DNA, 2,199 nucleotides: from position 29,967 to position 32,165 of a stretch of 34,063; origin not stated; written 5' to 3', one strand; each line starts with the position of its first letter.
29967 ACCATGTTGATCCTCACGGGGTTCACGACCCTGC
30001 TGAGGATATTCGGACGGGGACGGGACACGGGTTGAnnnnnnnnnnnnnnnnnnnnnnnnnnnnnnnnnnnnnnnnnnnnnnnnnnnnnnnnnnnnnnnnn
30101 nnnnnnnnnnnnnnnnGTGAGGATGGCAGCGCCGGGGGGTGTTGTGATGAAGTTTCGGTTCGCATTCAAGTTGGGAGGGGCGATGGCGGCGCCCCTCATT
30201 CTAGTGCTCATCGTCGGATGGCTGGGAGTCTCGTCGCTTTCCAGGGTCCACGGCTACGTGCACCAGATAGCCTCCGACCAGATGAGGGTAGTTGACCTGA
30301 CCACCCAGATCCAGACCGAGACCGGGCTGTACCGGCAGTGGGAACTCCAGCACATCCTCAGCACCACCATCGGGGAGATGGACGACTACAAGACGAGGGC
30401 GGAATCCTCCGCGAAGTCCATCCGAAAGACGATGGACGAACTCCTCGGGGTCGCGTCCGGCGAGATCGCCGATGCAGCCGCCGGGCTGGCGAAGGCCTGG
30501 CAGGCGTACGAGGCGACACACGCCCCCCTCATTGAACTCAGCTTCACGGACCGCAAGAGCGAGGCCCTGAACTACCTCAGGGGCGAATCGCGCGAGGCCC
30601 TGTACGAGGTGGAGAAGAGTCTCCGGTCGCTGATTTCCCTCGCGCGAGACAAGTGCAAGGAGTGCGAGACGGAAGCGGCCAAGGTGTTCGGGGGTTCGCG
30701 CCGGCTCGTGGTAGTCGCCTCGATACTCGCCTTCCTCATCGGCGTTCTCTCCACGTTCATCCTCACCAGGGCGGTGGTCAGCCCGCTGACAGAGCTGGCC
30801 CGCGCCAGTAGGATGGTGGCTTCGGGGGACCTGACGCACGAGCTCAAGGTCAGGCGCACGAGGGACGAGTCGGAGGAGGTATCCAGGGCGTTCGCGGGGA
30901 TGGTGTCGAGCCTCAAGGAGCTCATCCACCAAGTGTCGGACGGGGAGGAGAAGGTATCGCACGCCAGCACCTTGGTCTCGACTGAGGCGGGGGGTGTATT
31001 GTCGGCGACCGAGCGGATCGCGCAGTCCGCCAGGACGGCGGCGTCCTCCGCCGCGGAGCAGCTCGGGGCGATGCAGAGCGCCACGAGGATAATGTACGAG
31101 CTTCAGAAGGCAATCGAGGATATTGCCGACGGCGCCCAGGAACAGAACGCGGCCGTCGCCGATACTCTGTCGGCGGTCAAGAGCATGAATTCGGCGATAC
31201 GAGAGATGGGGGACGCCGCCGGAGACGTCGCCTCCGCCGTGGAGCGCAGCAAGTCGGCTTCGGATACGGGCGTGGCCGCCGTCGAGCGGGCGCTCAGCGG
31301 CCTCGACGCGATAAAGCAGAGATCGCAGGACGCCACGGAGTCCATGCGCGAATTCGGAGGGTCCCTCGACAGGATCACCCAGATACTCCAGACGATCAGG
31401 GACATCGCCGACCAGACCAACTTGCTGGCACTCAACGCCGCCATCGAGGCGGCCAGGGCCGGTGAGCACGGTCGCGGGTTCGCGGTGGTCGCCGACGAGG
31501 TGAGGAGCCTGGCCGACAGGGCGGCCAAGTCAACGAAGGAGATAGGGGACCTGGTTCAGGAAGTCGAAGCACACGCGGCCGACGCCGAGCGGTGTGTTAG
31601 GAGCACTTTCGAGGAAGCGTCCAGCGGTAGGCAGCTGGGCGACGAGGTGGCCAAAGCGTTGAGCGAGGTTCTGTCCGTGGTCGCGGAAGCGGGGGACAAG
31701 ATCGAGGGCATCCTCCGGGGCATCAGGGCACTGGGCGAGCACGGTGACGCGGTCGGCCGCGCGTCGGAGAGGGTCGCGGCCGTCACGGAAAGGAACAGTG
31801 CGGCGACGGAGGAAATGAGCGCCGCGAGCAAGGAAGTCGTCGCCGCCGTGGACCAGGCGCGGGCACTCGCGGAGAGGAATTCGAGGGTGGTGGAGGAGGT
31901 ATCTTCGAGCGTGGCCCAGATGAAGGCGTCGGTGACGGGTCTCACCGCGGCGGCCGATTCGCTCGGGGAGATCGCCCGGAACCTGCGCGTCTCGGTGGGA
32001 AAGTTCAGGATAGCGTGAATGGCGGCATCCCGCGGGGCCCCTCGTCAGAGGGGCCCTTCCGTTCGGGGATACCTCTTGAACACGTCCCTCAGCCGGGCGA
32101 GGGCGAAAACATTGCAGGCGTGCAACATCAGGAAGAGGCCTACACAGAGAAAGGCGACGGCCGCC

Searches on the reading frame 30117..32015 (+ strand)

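Call 65: search_protein_families(library=pfam, proteins=[window:30117-32015:+], max_evalue=0.001)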
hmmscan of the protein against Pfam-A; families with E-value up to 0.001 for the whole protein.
window:30117-32015:+ (633 aa): 4 families
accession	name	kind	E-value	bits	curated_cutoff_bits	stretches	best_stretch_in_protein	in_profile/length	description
PF00015.26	MCPsignal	-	1.4e-38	132.9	34.6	1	385-557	4-172/172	Methyl-accepting chemotaxis protein (MCP) signalling domain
PF12729.13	4HB_MCP_1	-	3.7e-13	49.9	27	1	18-189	7-179/181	Four helix bundle sensory module for signal transduction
PF00672.30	HAMP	-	1.2e-08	35.5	25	1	216-267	2-52/53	HAMP domain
PF20155.4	TMP_3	-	0.00043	20.5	41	0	319-484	17-180/192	Tape measure protein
